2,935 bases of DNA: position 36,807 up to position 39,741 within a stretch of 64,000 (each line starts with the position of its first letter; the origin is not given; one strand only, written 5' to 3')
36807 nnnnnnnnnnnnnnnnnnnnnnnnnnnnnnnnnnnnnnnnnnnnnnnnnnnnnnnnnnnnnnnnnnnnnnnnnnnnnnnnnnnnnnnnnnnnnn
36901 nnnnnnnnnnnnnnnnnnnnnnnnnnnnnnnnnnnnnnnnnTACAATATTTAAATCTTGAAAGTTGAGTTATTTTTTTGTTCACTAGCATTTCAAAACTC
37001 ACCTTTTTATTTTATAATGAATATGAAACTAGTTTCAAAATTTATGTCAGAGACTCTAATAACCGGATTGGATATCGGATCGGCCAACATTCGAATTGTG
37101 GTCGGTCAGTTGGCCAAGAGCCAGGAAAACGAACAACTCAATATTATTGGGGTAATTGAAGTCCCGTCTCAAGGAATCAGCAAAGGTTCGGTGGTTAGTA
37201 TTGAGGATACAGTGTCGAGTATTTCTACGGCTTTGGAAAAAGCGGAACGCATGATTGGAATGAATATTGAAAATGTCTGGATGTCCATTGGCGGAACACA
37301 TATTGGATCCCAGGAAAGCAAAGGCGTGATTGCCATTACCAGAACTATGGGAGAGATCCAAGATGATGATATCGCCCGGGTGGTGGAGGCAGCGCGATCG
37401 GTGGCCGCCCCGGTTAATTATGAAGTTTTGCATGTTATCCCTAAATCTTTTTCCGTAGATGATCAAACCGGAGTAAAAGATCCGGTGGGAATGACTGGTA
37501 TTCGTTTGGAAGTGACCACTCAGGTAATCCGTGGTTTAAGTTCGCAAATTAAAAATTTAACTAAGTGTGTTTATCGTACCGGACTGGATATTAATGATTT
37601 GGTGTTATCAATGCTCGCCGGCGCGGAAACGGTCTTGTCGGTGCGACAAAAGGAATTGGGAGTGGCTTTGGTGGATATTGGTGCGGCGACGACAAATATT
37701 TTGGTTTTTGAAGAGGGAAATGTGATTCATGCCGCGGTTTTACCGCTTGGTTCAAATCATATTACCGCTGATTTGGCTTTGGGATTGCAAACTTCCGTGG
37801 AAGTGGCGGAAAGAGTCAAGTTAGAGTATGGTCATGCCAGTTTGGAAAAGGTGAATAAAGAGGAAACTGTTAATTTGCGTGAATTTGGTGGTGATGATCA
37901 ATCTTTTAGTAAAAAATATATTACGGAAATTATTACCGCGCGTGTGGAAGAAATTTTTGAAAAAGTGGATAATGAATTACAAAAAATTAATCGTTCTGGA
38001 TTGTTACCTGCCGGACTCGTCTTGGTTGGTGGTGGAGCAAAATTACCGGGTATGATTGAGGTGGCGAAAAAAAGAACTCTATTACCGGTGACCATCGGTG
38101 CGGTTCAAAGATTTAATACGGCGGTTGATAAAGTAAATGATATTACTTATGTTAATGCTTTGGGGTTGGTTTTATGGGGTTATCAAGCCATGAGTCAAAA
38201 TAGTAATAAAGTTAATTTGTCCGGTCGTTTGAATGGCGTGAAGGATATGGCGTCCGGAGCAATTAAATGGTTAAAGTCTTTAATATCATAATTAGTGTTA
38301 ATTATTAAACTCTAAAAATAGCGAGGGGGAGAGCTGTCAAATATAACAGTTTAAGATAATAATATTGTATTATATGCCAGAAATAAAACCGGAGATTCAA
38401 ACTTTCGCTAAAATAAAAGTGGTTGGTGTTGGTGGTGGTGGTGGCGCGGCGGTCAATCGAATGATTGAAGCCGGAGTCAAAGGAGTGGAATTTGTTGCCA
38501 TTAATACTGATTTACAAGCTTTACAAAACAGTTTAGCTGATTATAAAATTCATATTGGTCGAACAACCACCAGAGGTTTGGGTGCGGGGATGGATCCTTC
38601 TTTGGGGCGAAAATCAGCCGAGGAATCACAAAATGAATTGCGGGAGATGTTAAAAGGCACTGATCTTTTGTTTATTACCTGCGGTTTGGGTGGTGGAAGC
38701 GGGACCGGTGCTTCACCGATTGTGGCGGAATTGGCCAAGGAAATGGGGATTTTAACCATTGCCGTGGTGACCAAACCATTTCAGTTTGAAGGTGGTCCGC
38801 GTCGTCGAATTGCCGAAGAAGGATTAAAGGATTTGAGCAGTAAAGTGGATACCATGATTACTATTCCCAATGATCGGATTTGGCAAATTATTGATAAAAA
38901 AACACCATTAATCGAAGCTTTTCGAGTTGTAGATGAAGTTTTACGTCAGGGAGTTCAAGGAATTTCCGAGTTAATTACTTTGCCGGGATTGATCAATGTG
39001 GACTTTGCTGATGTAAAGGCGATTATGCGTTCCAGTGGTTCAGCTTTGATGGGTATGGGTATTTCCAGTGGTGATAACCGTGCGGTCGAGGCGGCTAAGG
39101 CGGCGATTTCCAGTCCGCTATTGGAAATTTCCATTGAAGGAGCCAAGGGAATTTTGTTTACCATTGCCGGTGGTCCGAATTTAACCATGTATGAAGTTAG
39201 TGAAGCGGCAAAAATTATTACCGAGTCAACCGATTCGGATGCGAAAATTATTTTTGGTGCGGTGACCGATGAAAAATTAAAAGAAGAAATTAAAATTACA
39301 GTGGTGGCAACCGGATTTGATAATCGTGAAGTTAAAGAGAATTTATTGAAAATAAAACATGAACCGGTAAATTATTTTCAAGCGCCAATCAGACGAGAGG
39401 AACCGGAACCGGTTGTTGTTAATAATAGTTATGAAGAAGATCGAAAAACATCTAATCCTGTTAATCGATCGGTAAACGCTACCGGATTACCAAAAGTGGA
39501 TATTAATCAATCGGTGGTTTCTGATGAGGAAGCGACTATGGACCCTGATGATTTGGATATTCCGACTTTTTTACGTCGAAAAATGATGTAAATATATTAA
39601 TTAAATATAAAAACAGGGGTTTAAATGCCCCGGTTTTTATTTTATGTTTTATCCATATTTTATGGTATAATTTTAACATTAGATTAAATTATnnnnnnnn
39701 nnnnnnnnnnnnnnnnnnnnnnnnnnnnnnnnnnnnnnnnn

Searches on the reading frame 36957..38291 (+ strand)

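Call 10: search_protein_families(library=pfam, proteins=[window:36957-38291:+], max_evalue=0.01)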
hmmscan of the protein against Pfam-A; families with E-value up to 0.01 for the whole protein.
window:36957-38291:+ (444 aa): 6 families
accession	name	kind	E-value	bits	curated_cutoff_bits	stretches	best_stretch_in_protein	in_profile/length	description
PF14450.12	FtsA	-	1.7e-37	129.1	31.8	2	237-403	1-127/127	Cell division protein FtsA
PF02491.25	SHS2_FTSA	-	7.9e-27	93.9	25.4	1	113-191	1-78/79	SHS2 domain inserted in FTSA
PF11104.14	PilM_2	-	3.2e-10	39.9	27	1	225-290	171-236/340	Type IV pilus assembly protein PilM;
PF06723.19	MreB_Mbl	-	4.5e-09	36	27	1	233-381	144-304/327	MreB/Mbl protein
PF06277.17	EutA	-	3.7e-05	23.2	27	1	206-281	117-190/475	Ethanolamine utilisation protein EutA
PF21522.3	MreB-like_C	-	0.0011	20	27.8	1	238-363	1-116/123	Archaeal actin homologue MreB-like, C-terminal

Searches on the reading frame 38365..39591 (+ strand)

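Call 10: search_protein_families(library=pfam, proteins=[window:38365-39591:+], max_evalue=0.01)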
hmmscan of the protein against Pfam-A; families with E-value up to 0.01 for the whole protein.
window:38365-39591:+ (408 aa): 3 families
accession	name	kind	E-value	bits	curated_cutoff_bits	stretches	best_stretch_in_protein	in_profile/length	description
PF00091.31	Tubulin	-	3e-47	161.8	33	1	16-177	1-190/190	Tubulin/FtsZ family, GTPase domain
PF12327.13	FtsZ_C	-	2.5e-33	114.7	27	1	225-319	1-95/95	FtsZ family, C-terminal domain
PF04055.27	Radical_SAM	-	0.0035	18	29.5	0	88-216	29-161/166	Radical SAM superfamily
